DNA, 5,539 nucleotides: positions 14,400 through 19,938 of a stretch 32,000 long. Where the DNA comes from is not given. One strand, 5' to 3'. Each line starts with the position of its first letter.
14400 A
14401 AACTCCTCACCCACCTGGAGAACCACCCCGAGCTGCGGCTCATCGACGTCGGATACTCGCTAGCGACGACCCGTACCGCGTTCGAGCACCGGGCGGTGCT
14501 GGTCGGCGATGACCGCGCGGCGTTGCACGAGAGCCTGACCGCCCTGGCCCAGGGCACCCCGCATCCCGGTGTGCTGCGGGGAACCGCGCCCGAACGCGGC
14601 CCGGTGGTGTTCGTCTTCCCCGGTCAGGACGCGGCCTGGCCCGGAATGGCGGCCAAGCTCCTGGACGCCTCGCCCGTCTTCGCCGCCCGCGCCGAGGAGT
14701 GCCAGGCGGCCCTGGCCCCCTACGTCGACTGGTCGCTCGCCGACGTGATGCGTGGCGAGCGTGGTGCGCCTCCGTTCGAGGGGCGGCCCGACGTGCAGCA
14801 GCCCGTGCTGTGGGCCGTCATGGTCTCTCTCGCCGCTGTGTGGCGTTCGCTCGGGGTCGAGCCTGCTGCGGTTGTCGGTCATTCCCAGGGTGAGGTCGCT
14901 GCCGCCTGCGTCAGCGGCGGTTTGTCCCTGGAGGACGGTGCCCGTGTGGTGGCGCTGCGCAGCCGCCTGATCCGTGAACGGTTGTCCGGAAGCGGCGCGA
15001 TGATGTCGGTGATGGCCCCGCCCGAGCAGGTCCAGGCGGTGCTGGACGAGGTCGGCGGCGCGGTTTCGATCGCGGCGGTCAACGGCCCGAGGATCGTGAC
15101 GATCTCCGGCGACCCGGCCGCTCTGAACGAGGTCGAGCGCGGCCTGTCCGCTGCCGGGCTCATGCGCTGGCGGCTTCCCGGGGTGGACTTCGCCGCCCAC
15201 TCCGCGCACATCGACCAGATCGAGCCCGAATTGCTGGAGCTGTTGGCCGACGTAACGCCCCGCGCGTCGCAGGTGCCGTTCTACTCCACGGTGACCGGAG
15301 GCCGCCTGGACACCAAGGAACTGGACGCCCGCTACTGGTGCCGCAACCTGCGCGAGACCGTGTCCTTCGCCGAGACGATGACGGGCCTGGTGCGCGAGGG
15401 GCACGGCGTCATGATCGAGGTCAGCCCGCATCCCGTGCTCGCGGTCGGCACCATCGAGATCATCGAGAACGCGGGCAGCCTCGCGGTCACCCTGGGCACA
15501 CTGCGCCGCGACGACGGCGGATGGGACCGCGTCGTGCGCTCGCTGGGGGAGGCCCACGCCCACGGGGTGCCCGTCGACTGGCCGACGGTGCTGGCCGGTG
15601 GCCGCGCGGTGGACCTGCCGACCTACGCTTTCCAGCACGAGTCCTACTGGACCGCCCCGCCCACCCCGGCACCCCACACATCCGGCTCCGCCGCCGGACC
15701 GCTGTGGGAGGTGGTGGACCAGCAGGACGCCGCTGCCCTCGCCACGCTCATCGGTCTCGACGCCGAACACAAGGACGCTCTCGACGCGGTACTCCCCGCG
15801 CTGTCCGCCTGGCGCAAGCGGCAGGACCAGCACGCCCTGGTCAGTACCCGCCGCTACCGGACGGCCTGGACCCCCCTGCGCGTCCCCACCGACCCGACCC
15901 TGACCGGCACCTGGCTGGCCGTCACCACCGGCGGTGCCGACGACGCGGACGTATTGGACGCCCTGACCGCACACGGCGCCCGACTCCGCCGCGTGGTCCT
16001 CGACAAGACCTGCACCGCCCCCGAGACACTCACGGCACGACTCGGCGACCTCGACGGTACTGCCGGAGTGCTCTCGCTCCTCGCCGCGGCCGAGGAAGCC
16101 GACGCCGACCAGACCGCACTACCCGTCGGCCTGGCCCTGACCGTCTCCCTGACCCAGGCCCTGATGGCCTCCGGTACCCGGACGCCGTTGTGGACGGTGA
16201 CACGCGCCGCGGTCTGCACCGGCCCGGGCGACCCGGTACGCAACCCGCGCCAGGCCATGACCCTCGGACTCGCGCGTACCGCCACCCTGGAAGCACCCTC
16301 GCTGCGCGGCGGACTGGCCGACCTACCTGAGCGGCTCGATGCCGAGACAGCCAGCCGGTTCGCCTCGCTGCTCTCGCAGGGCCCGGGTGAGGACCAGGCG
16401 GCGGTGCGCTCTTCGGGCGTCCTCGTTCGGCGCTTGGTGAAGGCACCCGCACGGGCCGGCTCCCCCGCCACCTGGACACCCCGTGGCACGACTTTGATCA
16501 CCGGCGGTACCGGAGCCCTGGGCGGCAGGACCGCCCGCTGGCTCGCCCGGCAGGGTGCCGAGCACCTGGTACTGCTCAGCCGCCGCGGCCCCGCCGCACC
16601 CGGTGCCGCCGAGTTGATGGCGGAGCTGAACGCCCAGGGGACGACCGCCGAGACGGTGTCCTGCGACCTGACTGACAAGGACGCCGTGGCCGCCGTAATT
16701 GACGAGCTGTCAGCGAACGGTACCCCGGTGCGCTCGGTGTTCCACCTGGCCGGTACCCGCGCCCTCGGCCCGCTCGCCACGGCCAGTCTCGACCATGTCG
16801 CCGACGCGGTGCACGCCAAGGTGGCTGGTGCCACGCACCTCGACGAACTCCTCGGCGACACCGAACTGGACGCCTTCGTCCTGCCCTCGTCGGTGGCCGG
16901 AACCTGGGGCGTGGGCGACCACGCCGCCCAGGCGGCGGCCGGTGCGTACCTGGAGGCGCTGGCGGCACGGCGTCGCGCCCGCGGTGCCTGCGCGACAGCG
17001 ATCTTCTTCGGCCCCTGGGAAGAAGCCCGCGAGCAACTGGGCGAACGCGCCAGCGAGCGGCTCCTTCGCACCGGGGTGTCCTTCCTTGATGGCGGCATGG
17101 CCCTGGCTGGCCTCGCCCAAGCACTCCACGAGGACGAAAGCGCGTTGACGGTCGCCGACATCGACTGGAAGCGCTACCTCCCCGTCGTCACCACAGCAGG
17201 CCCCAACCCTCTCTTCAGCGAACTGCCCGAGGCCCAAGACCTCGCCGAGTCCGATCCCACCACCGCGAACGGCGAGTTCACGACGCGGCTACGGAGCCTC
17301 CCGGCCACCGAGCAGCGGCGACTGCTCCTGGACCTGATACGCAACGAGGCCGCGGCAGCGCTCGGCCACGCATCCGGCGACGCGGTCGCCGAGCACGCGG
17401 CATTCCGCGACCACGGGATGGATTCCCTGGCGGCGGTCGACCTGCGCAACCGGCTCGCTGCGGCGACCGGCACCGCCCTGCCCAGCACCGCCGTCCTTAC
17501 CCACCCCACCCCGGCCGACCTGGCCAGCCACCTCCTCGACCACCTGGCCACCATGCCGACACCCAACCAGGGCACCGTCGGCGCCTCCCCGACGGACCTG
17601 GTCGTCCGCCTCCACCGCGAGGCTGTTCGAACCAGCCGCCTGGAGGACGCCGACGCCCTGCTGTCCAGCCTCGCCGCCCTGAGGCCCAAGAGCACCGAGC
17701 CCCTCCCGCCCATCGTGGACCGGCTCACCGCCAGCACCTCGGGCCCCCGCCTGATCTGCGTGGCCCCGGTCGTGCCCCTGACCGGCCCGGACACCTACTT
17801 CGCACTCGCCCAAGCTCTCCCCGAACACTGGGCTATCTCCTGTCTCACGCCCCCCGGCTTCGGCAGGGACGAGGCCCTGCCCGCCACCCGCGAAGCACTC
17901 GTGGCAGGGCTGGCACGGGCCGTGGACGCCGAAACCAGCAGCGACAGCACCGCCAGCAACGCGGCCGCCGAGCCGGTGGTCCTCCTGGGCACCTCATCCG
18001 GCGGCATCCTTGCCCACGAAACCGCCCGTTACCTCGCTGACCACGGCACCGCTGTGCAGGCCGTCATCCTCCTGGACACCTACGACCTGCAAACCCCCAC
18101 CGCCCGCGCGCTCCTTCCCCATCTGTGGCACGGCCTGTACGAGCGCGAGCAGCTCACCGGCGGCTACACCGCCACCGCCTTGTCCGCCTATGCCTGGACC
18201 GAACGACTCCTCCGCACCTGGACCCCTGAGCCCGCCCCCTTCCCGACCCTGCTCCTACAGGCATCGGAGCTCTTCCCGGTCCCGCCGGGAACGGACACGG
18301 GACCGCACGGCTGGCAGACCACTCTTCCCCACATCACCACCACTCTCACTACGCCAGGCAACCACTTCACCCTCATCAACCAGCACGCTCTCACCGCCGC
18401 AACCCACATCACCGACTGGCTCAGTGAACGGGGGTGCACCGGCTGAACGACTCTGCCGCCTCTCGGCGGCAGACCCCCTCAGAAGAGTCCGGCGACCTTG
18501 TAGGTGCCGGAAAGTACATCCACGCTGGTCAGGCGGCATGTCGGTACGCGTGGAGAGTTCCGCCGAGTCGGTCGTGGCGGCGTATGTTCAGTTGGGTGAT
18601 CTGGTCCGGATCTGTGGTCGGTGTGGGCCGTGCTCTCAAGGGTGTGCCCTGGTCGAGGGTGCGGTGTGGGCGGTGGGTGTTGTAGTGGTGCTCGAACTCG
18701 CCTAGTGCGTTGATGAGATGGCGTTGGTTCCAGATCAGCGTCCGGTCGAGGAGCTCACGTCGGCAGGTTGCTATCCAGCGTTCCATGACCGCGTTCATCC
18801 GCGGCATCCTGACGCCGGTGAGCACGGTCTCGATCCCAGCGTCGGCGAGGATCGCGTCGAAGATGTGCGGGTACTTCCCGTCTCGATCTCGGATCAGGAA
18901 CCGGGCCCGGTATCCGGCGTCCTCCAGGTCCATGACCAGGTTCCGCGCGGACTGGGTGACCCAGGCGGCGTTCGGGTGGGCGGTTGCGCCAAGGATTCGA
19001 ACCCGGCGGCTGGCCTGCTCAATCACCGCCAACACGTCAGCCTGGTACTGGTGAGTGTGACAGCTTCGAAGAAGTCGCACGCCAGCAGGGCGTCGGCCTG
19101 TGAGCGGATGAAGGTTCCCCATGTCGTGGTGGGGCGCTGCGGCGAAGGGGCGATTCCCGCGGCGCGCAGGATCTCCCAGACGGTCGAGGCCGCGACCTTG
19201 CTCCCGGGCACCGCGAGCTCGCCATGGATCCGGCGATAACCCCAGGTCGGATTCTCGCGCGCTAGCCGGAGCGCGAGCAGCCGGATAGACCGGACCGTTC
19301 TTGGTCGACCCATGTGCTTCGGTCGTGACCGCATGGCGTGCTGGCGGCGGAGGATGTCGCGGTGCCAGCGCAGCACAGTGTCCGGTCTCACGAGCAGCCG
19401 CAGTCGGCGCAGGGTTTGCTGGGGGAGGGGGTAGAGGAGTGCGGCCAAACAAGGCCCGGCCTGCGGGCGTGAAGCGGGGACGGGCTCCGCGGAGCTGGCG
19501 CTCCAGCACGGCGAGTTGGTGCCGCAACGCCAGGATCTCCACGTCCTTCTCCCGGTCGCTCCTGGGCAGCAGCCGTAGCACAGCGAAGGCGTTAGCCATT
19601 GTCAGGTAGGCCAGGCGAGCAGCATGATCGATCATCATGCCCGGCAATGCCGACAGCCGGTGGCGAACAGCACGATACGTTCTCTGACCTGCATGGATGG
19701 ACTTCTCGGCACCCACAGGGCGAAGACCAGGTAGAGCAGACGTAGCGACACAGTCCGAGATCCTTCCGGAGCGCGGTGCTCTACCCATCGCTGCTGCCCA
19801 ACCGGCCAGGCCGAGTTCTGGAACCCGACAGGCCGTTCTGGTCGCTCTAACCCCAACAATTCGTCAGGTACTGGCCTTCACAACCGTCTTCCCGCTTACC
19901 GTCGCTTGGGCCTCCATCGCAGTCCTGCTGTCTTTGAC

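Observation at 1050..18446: Orphan mini assembly line: a complete methoxymalonyl-ACP cassette serving a single-polypeptide KSQ-primed PKS-TE, predicted product a C8 methoxy-triketide pyrone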

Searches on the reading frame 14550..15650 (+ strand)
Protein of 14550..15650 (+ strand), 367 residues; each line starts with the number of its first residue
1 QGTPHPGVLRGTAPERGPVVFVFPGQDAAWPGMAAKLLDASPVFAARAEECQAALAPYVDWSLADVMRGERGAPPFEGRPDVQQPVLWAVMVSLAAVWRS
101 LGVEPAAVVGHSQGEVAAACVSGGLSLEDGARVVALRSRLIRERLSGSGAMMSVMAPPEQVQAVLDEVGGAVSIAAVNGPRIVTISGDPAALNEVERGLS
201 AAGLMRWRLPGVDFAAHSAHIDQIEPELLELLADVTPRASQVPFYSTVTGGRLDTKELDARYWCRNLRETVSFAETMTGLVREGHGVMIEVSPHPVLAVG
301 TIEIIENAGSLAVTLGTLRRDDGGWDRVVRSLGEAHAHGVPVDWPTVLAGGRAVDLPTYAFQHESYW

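Call 94: search_solved_structures(query=window:14550-15650:+, max_evalue=1e-40)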
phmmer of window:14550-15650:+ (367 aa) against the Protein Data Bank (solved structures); distinct sequences matched with E-value up to 1e-40: 38.
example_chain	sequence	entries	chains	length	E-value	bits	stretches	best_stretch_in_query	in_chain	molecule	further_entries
6iyr_A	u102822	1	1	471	1.9e-105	356.1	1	3-362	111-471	Type I modular polyketide synthase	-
7s6c_A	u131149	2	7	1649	5.4e-98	331.6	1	1-367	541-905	6-deoxyerythronolide-B synthase EryA2, modules 3 and 4, Lsd14 Polyketide synthase fusion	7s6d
7s6b_A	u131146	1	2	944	6.8e-98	331.3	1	1-367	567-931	Polyketide synthase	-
8jpu_A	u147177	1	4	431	1e-96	327.5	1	2-362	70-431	Tylactone synthase modules 4 & 5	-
2qo3_A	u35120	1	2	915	1.4e-96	327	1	15-367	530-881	EryAII Erythromycin polyketide synthase modules 3 and 4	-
6c9u_A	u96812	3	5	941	1.5e-96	326.9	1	15-367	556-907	6-deoxyerythronolide-B synthase EryA2, modules 3 and 4 | EryAII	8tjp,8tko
8tpw_A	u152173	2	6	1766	8.8e-96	324.4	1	15-367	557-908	EryAII,EryAII,EryAII,EryAII,6-deoxyerythronolide-B synthase EryA3, modules 5 and 6 | EryAII,EryAII,EryAII,6-deoxyerythronolide-B synthase EryA3, modules 5 and 6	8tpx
7m7e_B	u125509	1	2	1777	8.9e-96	324.3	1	15-367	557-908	6-deoxyerythronolide-B synthase EryA2, modules 3 and 4,EryAI,6-deoxyerythronolide-B syntha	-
8ee0_A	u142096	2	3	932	4.4e-95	322.1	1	2-367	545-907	6-deoxyerythronolide B synthase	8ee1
7uwr_A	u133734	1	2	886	1.1e-94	320.8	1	6-367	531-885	Narbonolide/10-deoxymethynolide synthase PikA1, modules 1 and 2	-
6iyt_A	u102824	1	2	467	6.5e-94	318.2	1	10-362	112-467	Type I modular polyketide synthase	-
9pat_A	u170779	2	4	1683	1e-93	317.6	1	16-367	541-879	6-deoxyerythronolide-B synthase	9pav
9pat_C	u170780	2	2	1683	1e-93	317.6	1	16-367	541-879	6-deoxyerythronolide-B synthase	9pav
9pc6_A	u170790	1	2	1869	1.3e-93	317.2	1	16-367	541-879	6-deoxyerythronolide-B synthase,RifR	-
7vt1_A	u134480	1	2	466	1.2e-92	314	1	4-362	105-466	Type I modular polyketide synthase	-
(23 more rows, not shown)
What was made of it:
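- The closest solved ATs are the AT of 6iyr and ATs of DEBS, tylactone and Pik synthases (call 94).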

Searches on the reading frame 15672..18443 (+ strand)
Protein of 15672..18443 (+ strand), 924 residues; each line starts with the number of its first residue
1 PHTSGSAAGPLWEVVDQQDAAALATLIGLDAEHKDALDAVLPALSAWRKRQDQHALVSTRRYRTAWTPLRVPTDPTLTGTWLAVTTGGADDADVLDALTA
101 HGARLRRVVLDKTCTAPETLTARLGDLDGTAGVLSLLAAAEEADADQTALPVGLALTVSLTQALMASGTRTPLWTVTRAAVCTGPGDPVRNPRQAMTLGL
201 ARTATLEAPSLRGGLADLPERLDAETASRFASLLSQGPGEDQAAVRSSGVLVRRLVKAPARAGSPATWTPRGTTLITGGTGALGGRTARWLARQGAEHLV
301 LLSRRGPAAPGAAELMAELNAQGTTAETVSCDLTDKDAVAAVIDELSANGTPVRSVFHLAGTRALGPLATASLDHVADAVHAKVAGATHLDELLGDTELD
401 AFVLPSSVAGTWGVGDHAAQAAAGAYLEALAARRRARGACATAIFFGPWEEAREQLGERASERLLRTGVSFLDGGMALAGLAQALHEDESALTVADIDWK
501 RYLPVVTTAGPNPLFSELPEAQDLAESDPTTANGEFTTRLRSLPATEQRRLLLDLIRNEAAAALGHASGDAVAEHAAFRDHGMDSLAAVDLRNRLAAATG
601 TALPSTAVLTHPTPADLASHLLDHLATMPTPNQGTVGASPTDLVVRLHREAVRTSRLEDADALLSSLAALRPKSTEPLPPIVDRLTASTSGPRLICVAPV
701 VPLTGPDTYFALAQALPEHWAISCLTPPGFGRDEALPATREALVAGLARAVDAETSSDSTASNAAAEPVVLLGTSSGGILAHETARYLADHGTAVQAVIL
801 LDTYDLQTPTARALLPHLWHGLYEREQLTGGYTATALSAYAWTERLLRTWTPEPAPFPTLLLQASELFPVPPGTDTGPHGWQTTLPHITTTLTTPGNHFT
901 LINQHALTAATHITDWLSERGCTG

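Call 11: find_homologous_proteins(query=window:15672-18443:+, max_evalue=1e-20)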
Query window:15672-18443:+ (924 aa): 765 proteins with E <= 1e-20 among 8000 candidates; the best 120 are listed.
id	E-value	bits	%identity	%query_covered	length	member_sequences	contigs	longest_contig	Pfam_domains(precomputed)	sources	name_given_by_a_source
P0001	0.0e+0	1363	71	99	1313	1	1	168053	PF08659.17,PF02719.22,PF00550.32,PF13561.13,PF18369.7,PF00975.27,PF00106.32,PF01370.28,PF22953.4,PF00698.27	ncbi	-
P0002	0.0e+0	1358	71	99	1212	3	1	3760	PF08659.17,PF16363.12,PF00550.32,PF13561.13,PF00561.27,PF01370.28,PF22953.4,PF00698.27,PF02719.22,PF18369.7,PF00975.27,PF00106.32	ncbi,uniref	ncbi:SDR family NAD(P)-dependent oxidoreductase, partial [Streptomyces sp. NPDC020125]|uniref:SDR fa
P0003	1.3e-163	565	51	67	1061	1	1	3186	PF08659.17,PF00109.33,PF16363.12,PF00550.32,PF13561.13,PF18369.7,PF00106.32,PF01370.28,PF22953.4,PF00698.27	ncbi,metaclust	ncbi:polyketide synthase, partial [Streptomyces sp. NRRL B-1568]|metaclust:status=active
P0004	2.3e-161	557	50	68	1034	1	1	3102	PF08659.17,PF00109.33,PF00550.32,PF13561.13,PF00108.30,PF18369.7,PF00106.32,PF01370.28,PF22953.4,PF00698.27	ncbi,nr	ncbi:MAG TPA: SDR family NAD(P)-dependent oxidoreductase, partial [Streptosporangiaceae bacterium]|n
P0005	7.2e-161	556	48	67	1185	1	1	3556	PF08659.17,PF00109.33,PF16363.12,PF00550.32,PF13561.13,PF00108.30,PF01370.28,PF22953.4,PF00698.27,PF02719.22,PF18369.7,PF00106.32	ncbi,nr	ncbi:MAG: pimaricinolide synthase PimS2, partial [Actinomycetota bacterium]|nr:pimaricinolide syntha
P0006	1.2e-158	548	49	67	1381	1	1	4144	PF08659.17,PF22336.3,PF00109.33,PF22621.3,PF00550.32,PF13561.13,PF16197.12,PF01370.28,PF22953.4,PF00698.27,PF18369.7,PF00106.32,PF02801.29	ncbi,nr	ncbi:MAG: pimaricinolide synthase PimS2, partial [Actinomycetota bacterium]|nr:pimaricinolide syntha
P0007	4.6e-149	517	47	66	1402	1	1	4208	PF08659.17,PF22336.3,PF00109.33,PF22621.3,PF00550.32,PF16197.12,PF01370.28,PF22953.4,PF00698.27,PF18369.7,PF00106.32,PF02801.29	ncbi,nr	ncbi:MAG: hypothetical protein QOE58_3304, partial [Actinomycetota bacterium]|nr:hypothetical protei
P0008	1.2e-148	515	47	68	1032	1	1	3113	PF08659.17,PF00109.33,PF00550.32,PF13561.13,PF18369.7,PF00106.32,PF01370.28,PF22953.4,PF00698.27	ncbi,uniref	ncbi:SDR family NAD(P)-dependent oxidoreductase, partial [Streptomyces sp. NPDC050804]|uniref:SDR fa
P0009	3.7e-148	514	48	68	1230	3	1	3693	PF08659.17,PF00109.33,PF00550.32,PF13561.13,PF00108.30,PF16197.12,PF01370.28,PF22953.4,PF00698.27,PF18369.7,PF00106.32,PF02801.29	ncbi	ncbi:A-type KR domain-containing polyene macrolide polyketide synthase/KS-AT-KR-ACP domain-containin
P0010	6.5e-145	503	48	68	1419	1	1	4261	PF08659.17,PF22336.3,PF00109.33,PF22621.3,PF00550.32,PF13561.13,PF00108.30,PF16197.12,PF01370.28,PF22953.4,PF00698.27,PF18369.7,PF00106.32,PF02801.29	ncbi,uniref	ncbi:SDR family NAD(P)-dependent oxidoreductase, partial [Actinophytocola sp.]|uniref:SDR family NAD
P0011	8.4e-143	496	46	67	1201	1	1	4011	PF08659.17,PF00109.33,PF16363.12,PF00550.32,PF13561.13,PF00108.30,PF16197.12,PF01370.28,PF22953.4,PF18369.7,PF00106.32,PF02801.29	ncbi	-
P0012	1.6e-142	495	47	66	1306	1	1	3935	PF08659.17,PF00109.33,PF00550.32,PF13561.13,PF00108.30,PF16197.12,PF01370.28,PF22953.4,PF00698.27,PF02719.22,PF18369.7,PF00106.32,PF02801.29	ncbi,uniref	ncbi:SDR family NAD(P)-dependent oxidoreductase, partial [Streptomyces sp. NPDC048483]|uniref:SDR fa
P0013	2.9e-142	494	44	69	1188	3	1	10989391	PF08659.17,PF00109.33,PF16363.12,PF00550.32,PF13561.13,PF00108.30,PF16197.12,PF01370.28,PF22953.4,PF18369.7,PF00106.32,PF02801.29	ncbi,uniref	ncbi:SDR family NAD(P)-dependent oxidoreductase [Streptomyces capitiformicae]|uniref:SDR family NAD(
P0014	3.4e-142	494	40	93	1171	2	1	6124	PF08659.17,PF00550.32,PF00975.27,PF00106.32,PF01370.28,PF22953.4,PF00698.27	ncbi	ncbi:MAG: type I polyketide synthase, partial [Pseudonocardiaceae bacterium]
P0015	6.3e-141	490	46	67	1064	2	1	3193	PF08659.17,PF00109.33,PF00550.32,PF13561.13,PF00108.30,PF18369.7,PF00106.32,PF02801.29,PF01370.28,PF22953.4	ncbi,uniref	ncbi:SDR family NAD(P)-dependent oxidoreductase, partial [Streptomyces sp. ECR2.10]|uniref:SDR famil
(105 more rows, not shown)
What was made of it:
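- Tried and rejected: I used the C-terminal 924 aa instead (call 11).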

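Call 12: find_encoding_contigs(protein=P0001, flank=10000, max_places=5)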
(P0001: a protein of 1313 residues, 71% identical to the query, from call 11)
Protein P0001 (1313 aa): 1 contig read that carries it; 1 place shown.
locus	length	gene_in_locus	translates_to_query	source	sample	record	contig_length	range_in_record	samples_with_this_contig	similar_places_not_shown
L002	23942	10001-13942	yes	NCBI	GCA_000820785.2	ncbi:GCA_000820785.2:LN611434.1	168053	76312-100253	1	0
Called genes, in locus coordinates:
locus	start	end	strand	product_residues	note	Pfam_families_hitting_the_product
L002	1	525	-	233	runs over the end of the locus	-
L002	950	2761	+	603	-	-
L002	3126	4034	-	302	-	-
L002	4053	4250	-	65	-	-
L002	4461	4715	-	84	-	-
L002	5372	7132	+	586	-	-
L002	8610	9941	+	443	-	-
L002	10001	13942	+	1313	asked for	PF00698:Acyl_transf_1, PF18369:PKS_DE, PF00106:adh_short, PF01370:Epimerase, PF08659:KR, PF13561:adh_short_C2, PF00550:PP-binding, PF00975:Thioesterase, +2 more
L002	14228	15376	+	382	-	PF13830:DUF4192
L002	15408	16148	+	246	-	PF00293:NUDIX, PF21906:WHD_NrtR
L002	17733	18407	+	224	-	-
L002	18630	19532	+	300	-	PF00392:GntR, PF07729:FCD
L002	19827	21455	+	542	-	PF07382:HC2 (faint), PF00140:Sigma70_r1_2, PF04542:Sigma70_r2, PF04539:Sigma70_r3, PF04545:Sigma70_r4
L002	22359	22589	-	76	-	PF24254:DUF7455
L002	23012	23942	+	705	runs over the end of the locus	PF02518:HATPase_c, PF00204:DNA_gyraseB, PF01751:Toprim, PF00986:DNA_gyraseB_C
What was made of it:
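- Tried and rejected: They are absent downstream of the L002 PKS, where housekeeping genes such as gyrB follow (call 12).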

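Call 13: find_encoding_contigs(protein=P0002, flank=10000, max_places=5)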
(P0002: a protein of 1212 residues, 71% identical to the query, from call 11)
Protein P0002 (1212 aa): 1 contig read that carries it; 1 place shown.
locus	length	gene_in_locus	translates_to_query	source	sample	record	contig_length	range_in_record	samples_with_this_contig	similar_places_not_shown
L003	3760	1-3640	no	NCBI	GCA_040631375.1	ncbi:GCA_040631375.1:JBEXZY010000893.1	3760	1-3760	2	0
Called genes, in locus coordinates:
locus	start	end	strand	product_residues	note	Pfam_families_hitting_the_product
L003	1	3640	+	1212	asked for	PF00698:Acyl_transf_1, PF18369:PKS_DE, PF22953:SpnB_Rossmann, PF00106:adh_short, PF01370:Epimerase, PF08659:KR, PF13561:adh_short_C2, PF00550:PP-binding, +4 more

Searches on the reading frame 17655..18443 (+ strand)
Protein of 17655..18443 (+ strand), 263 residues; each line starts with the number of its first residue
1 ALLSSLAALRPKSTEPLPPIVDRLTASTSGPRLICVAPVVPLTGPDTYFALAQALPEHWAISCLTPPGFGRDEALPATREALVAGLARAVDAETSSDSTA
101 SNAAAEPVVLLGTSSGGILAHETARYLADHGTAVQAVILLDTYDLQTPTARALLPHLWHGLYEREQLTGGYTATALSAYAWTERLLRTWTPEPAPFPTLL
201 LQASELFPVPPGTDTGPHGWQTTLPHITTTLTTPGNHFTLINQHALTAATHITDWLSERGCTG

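Call 93: search_solved_structures(query=window:17655-18443:+, max_evalue=0.00001)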
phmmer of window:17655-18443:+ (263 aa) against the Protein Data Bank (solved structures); distinct sequences matched with E-value up to 0.00001: 18.
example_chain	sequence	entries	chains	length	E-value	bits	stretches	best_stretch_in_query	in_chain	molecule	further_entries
3lcr_A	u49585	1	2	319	1.6e-31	113.1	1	11-259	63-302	Tautomycetin biosynthetic PKS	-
5d3k_A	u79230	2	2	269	2.4e-22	83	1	32-257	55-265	Erythronolide synthase, modules 5 and 6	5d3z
1mo2_A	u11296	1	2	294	2.6e-22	82.9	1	32-257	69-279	Erythronolide synthase, modules 5 and 6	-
1kez_A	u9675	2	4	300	2.8e-22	82.8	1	32-257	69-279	ERYTHRONOLIDE SYNTHASE | 6-deoxyerythronolide-B synthase EryA3, modules 5 and 6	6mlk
7m7e_B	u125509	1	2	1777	2.1e-21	79.9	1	32-257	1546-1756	6-deoxyerythronolide-B synthase EryA2, modules 3 and 4,EryAI,6-deoxyerythronolide-B syntha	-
7m7f_B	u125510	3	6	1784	4.9e-21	78.7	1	32-257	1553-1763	EryAI,6-deoxyerythronolide-B synthase EryA3, modules 5 and 6 chimera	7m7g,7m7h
8tjn_B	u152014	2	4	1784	5.2e-21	78.6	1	32-257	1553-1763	EryAI,6-deoxyerythronolide-B synthase EryA3, modules 5 and 6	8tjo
9cgo_A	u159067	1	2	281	6.7e-21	78.3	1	17-256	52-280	Tylactone synthase module 7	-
8tpw_A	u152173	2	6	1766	8.6e-21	77.9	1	32-257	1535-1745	EryAII,EryAII,EryAII,EryAII,6-deoxyerythronolide-B synthase EryA3, modules 5 and 6 | EryAII,EryAII,EryAII,6-deoxyerythronolide-B synthase EryA3, modules 5 and 6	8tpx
9cel_A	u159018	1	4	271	2.2e-18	70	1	5-258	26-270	Type I PKS module 7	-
9cfj_A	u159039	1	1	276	7e-16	61.8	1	18-257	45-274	FluC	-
7vo4_A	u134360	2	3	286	9.4e-15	58.1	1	2-260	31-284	ScnS4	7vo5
9cbd_A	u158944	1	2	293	2.3e-12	50.3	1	40-257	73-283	Narbonolide/10-deoxymethynolide synthase PikA4, module 6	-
1mn6_A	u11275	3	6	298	2.4e-12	50.2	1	40-257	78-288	polyketide synthase IV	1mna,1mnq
2h7x_A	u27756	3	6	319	2.9e-12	49.9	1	41-257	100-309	Type I polyketide synthase PikAIV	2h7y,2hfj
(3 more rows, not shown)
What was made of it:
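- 17751..18410 (+): Thioesterase with an intact Ser/Asp/His triad. The closest solved TE is the tautomycetin TE 3lcr (113 bits), ahead of the DEBS TE (83 bits) (call 93).
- Closest known: Tautomycetin PKS thioesterase. Same: It is the closest solved TE by sequence, E 1.6e-31 and 113 bits (call 93).
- The TE is closest to a hydrolytic TE (call 93).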

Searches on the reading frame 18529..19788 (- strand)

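Call 6: search_protein_families(library=pfam, proteins=[window:18529-19788:-])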
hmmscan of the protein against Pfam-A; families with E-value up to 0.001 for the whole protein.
window:18529-19788:- (419 aa): 1 family
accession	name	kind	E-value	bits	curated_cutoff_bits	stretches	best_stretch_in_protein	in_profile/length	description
PF13683.12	rve_3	-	3.1e-12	46.5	26.5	1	318-383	2-67/67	Integrase core domain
